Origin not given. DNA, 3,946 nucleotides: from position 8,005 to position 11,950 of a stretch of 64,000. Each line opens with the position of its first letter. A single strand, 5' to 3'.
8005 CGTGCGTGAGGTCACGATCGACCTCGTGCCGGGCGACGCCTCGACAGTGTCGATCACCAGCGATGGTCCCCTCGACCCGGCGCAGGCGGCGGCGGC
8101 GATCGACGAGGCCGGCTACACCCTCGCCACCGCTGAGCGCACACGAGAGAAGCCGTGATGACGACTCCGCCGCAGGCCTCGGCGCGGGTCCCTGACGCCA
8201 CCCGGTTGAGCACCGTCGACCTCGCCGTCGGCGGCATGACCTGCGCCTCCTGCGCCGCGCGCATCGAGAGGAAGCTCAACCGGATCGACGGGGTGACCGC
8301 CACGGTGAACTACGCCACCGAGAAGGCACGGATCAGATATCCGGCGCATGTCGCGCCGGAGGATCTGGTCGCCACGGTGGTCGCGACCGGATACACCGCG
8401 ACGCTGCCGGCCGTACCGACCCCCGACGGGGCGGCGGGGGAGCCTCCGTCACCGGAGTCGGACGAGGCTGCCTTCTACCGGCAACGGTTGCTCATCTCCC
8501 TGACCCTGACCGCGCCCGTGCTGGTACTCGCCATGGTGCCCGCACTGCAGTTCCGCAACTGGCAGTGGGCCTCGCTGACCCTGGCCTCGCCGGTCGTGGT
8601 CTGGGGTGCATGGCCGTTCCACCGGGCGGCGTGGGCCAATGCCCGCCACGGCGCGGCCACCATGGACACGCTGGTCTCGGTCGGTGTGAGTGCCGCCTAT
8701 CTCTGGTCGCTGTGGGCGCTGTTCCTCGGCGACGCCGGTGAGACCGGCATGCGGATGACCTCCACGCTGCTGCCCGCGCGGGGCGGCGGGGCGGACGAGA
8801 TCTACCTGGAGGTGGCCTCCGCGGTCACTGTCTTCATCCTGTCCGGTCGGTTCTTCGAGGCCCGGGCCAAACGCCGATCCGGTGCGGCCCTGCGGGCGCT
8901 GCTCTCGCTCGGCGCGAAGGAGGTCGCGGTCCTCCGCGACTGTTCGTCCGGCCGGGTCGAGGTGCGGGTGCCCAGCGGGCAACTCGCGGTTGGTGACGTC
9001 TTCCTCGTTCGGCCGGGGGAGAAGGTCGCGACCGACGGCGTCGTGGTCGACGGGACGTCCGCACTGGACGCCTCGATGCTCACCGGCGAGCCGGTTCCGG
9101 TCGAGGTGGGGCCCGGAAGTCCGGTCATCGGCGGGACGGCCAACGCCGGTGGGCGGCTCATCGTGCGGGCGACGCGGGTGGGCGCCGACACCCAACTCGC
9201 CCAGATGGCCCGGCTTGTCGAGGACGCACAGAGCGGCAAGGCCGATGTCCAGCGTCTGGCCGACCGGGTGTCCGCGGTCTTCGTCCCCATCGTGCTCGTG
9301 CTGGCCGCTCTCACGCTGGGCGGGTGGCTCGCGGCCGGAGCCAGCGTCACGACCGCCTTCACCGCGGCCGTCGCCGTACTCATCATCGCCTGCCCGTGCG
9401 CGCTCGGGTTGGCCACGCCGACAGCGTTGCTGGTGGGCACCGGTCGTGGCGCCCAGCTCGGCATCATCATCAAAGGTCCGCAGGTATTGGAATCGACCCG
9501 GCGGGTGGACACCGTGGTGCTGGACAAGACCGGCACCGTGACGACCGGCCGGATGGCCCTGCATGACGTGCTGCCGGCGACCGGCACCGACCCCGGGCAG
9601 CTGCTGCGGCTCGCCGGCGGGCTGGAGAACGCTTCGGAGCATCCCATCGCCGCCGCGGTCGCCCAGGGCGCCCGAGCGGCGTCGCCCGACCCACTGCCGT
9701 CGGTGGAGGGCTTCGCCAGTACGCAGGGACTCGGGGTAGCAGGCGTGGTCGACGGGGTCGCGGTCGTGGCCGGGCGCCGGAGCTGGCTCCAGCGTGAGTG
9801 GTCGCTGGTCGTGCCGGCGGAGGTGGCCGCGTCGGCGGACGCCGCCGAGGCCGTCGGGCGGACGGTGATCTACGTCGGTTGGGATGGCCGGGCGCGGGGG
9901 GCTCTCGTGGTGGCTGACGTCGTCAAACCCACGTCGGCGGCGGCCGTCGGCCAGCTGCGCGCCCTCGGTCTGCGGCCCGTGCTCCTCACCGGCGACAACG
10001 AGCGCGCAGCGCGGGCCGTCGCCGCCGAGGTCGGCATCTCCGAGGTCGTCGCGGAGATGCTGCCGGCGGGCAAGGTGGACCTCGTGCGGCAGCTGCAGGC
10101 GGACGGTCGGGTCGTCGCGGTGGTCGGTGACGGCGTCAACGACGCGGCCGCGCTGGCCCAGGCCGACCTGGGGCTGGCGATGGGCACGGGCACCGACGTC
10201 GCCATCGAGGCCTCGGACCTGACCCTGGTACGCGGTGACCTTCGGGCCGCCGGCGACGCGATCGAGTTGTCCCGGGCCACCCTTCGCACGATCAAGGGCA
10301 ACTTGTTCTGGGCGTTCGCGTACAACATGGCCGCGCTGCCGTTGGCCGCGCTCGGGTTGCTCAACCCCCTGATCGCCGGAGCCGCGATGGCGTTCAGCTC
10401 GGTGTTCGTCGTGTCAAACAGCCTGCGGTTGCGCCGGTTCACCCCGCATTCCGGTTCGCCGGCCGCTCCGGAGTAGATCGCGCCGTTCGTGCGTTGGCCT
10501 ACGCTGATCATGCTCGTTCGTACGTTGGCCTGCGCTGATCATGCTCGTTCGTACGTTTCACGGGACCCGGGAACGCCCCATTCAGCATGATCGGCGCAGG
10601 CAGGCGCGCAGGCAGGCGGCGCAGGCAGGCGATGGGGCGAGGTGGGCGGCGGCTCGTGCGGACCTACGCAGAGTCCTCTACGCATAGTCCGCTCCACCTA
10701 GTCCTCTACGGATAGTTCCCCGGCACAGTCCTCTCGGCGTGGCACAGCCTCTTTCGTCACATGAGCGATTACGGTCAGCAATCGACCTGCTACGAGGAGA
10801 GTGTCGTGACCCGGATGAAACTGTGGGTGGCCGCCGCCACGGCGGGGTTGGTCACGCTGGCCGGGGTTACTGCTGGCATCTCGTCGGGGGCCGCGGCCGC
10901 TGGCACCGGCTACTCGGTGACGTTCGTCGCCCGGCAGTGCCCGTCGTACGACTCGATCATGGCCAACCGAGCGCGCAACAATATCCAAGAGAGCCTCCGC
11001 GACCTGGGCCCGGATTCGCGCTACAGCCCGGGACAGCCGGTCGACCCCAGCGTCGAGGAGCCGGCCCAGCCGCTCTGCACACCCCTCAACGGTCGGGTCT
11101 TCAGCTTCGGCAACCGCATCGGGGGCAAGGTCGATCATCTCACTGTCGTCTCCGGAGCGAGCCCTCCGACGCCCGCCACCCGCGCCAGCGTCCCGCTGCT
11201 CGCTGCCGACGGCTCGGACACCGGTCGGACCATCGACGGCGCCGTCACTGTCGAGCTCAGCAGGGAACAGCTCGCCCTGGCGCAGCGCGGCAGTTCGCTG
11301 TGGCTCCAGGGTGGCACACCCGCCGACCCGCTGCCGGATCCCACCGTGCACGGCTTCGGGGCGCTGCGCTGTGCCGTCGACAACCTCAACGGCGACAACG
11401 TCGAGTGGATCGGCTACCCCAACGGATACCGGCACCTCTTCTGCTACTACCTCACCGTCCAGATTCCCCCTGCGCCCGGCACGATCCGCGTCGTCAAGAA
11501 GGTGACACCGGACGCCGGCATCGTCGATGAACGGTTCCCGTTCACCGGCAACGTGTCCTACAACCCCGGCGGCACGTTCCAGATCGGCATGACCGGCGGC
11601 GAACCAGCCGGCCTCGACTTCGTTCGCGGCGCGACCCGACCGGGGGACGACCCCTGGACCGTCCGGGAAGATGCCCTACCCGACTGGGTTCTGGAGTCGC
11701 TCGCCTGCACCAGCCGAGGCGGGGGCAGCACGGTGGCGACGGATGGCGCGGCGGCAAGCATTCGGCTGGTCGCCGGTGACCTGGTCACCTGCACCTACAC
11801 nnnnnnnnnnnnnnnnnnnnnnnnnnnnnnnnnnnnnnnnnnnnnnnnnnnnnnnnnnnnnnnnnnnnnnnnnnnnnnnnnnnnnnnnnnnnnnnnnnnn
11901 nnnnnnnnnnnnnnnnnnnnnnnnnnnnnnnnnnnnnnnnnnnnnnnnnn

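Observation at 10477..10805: Composite repeat array between copA and the LPXTG adhesin gene: 31-bp tandem repeats, a 17-bp inverted repeat, a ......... tandem, then three evenly spaced 22-bp direct repeats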

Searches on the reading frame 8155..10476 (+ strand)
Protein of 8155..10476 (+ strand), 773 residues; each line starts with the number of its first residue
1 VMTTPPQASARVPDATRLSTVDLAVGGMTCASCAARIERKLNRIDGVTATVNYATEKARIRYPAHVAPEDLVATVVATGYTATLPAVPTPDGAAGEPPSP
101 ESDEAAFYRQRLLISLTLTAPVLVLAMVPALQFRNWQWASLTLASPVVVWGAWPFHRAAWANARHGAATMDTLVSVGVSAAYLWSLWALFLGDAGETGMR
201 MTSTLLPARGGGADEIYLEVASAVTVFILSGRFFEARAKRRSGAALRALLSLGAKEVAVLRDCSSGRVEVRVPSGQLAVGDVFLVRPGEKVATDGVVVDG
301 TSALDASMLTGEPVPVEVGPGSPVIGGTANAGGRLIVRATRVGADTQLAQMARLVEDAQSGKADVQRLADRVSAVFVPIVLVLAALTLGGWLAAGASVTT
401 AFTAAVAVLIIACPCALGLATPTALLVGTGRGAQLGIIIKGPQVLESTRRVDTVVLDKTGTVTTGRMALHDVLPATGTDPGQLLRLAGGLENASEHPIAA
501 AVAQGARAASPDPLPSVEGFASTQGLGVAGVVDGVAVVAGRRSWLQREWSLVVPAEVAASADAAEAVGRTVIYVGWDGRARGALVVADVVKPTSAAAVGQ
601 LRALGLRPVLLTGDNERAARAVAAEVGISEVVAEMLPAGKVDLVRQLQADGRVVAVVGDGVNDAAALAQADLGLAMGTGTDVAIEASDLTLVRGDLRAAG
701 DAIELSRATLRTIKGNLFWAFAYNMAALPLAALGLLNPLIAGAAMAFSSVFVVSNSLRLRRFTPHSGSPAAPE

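Call 11: search_protein_families(library=pfam, proteins=[window:8155-10476:+])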
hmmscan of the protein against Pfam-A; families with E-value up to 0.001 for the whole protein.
window:8155-10476:+ (773 aa): 4 families
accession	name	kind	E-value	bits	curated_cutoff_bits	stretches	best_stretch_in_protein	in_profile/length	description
PF00122.25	E1-E2_ATPase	-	2.8e-53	180.6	28.1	1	255-434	5-180/181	E1-E2 ATPase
PF00702.32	Hydrolase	-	9e-33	114.7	26.4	1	451-671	1-191/191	haloacid dehalogenase-like hydrolase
PF00403.32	HMA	-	2.1e-13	50.9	24.8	1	23-81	2-62/62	Heavy-metal-associated domain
PF08282.18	Hydrolase_3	-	5.9e-05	23.4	20.9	1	643-689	195-241/255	haloacid dehalogenase-like hydrolase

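Call 14: find_encoding_contigs(protein=window:8155-10476:+, flank=10000, max_places=6)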
Protein window:8155-10476:+ (773 aa): no gene with exactly this product is on record in the collection.

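Call 38: find_homologous_proteins(query=window:8158-10476:+)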
Query window:8158-10476:+ (772 aa): 8000 proteins with E <= 0.001 among 8000 candidates; the best 120 are listed.
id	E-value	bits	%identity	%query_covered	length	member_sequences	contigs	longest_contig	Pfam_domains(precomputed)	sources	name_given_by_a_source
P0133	0.0e+0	1593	98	100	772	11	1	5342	PF00403.33,PF00702.33,PF00122.26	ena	-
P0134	0.0e+0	1271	80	98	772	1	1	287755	PF00403.33,PF00702.33,PF08282.19,PF00122.26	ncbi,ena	-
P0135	0.0e+0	1251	79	99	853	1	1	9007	PF00403.33,PF00702.33,PF08282.19,PF00122.26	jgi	jgi:P-type Cu+ transporter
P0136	0.0e+0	1192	76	97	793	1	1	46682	PF00403.33,PF00702.33,PF08282.19,PF00122.26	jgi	-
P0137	0.0e+0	1181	76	97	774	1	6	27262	PF00403.33,PF00702.33,PF08282.19,PF00122.26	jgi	jgi:Cu+-exporting ATPase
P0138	0.0e+0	1178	74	100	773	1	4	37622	PF00403.33,PF00702.33,PF00122.26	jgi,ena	-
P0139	0.0e+0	1172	74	98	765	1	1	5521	PF00403.33,PF00702.33,PF08282.19,PF00122.26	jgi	jgi:Cu+-exporting ATPase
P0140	0.0e+0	1172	74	99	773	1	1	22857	PF00403.33,PF00702.33,PF00122.26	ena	-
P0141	0.0e+0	1170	75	97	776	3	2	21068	PF00403.33,PF00702.33,PF00122.26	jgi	jgi:Cu+-exporting ATPase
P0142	0.0e+0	1169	74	99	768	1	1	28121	PF00403.33,PF00702.33,PF08282.19,PF00122.26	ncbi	ncbi:MAG: heavy metal translocating P-type ATPase [Angustibacter sp.]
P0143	0.0e+0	1168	76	96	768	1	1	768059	PF00403.33,PF00702.33,PF08282.19,PF00122.26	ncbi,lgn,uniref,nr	ncbi:cation-translocating P-type ATPase [Angustibacter sp. Root456]|uniref:heavy metal translocating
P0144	0.0e+0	1167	75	97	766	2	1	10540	PF00403.33,PF00702.33,PF00122.26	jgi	jgi:Cu+-exporting ATPase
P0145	0.0e+0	1166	74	97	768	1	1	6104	PF00403.33,PF00702.33,PF08282.19,PF00122.26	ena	-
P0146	0.0e+0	1165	74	97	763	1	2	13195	PF00403.33,PF00702.33,PF00122.26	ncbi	-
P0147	0.0e+0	1164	75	99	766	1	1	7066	PF00403.33,PF00702.33,PF08282.19,PF00122.26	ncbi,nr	ncbi:MAG TPA: heavy metal translocating P-type ATPase [Angustibacter sp.]|nr:heavy metal translocati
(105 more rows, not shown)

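Call 39: find_encoding_contigs(protein=P0134, flank=10000, max_places=2)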
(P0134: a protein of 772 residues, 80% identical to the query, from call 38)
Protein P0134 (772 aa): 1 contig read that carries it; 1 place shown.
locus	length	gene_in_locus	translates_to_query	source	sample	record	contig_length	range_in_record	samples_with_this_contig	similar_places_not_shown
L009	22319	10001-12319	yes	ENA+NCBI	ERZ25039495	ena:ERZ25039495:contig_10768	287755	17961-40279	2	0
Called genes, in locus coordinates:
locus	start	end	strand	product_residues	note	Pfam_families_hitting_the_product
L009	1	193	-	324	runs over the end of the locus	-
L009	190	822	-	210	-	PF00033:Cytochrome_B (faint), PF13631:Cytochrom_B_N_2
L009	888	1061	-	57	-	-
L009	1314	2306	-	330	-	-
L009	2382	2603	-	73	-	-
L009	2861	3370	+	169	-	PF00118:Cpn60_TCP1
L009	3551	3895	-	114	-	PF07883:Cupin_2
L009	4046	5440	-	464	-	PF19484:DUF6020 (weak)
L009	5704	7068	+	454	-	-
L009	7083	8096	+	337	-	PF00535:Glycos_transf_2, PF13641:Glyco_tranf_2_3, PF13506:Glyco_transf_21 (weak), PF13632:Glyco_trans_2_3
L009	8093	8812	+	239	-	PF00535:Glycos_transf_2, PF13641:Glyco_tranf_2_3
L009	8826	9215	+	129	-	PF10066:DUF2304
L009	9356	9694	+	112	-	PF02583:Trns_repr_metal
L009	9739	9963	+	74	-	PF00403:HMA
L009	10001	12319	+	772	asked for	PF00403:HMA, PF00122:E1-E2_ATPase, PF00702:Hydrolase, PF08282:Hydrolase_3 (faint)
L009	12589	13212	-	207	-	-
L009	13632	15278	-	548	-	PF13625:Helicase_C_3, PF00270:DEAD (faint), PF04851:ResIII, PF16203:ERCC3_RAD25_C, PF00271:Helicase_C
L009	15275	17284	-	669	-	PF13625:Helicase_C_3, PF13280:WYL (weak)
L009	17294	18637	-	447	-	PF00563:EAL, PF10069:DICT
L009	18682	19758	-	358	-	-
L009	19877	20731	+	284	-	-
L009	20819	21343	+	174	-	-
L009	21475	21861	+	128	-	PF00313:CSD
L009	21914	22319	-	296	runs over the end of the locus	-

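Call 40: find_encoding_contigs(protein=P0133, flank=10000, max_places=4)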
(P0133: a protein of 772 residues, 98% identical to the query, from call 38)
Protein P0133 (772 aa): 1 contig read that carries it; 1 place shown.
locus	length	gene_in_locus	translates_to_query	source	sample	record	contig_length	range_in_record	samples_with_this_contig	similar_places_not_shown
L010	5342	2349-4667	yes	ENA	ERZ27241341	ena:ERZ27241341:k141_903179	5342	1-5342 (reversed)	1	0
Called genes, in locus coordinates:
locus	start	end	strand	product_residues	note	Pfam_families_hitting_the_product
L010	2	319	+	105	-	?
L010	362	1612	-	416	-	PF05977:MFS_3, PF07690:MFS_1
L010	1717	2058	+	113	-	PF02583:Trns_repr_metal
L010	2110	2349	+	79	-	PF00403:HMA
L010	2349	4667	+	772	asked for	PF00403:HMA, PF00122:E1-E2_ATPase, PF00702:Hydrolase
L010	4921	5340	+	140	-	?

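Call 53: search_protein_families(library=ncbifam, proteins=[window:8158-10476:+], max_evalue=0.00001)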
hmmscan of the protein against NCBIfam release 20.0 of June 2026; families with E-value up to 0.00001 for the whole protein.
window:8158-10476:+ (772 aa): 26 families (the best 25 are shown)
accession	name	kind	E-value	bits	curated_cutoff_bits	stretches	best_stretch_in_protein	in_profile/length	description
TIGR01525.1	ATPase-IB_hvy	subfamily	8.5e-172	572.9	346.25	1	169-758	1-560/560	heavy metal translocating P-type ATPase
TIGR01511.1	ATPase-IB1_Cu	subfamily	2.1e-153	512.1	397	1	215-759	41-542/542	copper-translocating P-type ATPase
NF007952.0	PRK10671.1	equivalog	2.3e-153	512.4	1316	1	14-764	99-837/838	copper-exporting P-type ATPase CopA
TIGR01512.1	ATPase-IB2_Cd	subfamily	1.9e-111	373.2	313.5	2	220-506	21-284/494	cadmium family heavy metal-translocating P-type ATPase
NF008262.1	PRK11033.1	equivalog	1.3e-100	337.9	1005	2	220-761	198-730/731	zinc/cadmium/mercury/lead-transporting ATPase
NF033775.1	P_type_ZntA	exception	1.3e-85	288.2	1240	1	17-760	47-730/732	Zn(II)/Cd(II)/Pb(II) translocating P-type ATPase ZntA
TIGR01494.1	ATPase_P-type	subfamily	4.4e-77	259.5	62.3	2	224-475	3-236/478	HAD-IC family P-type ATPase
TIGR01497.1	kdpB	equivalog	9.1e-56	189.3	527.9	1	222-690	72-548/675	potassium-transporting ATPase subunit KdpB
NF010609.0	PRK14010.1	equivalog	4.2e-45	154.1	1323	1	228-689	77-542/673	K(+)-transporting ATPase subunit B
TIGR01647.1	ATPase-IIIA_H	equivalog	2.7e-38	131.7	615.5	2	239-486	77-323/755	plasma-membrane proton-efflux P-type ATPase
TIGR01517.1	ATPase-IIB_Ca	equivalog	3.1e-28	98.4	507.05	2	630-733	607-710/882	calcium-translocating P-type ATPase, PMCA-type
TIGR01522.1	ATPase-IIA2_Ca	equivalog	1e-27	96.3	798.3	2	630-736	567-678/854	calcium-transporting P-type ATPase, PMR1-type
TIGR01657.1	P-ATPase-V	hypoth_equivalog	3.2e-24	84.6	618.25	2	629-677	781-829/1055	ATP13A2 family polyamine export P-type ATPase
TIGR01116.1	ATPase-IIA1_Ca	equivalog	7.4e-24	83.9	703.4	2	581-714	459-607/799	calcium-translocating P-type ATPase, SERCA-type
TIGR01524.1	ATPase-IIIB_Mg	equivalog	1.1e-23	83.1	610.75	2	630-710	582-662/867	magnesium-translocating P-type ATPase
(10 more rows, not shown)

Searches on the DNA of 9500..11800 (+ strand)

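Call 5: search_rna_families(source=window, start=9500, end=11800, threshold=evalue, max_evalue=1, show_alignments=3)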
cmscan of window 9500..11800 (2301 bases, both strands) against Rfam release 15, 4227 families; matches with E-value up to 1: 0.
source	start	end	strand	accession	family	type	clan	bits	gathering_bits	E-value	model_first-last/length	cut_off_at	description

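Call 45: search_dna_similar(query=window:10477-10805:+, collection=plasmids, mode=distant, max_evalue=0.01, max_rows=10)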
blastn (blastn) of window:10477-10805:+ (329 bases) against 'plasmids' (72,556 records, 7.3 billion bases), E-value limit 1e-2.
No match.

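Call 46: search_dna_similar(query=window:10477-10805:+, collection=phages, mode=distant, max_evalue=0.01, max_rows=10)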
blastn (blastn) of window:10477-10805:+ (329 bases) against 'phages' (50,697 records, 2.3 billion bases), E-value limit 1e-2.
No match.
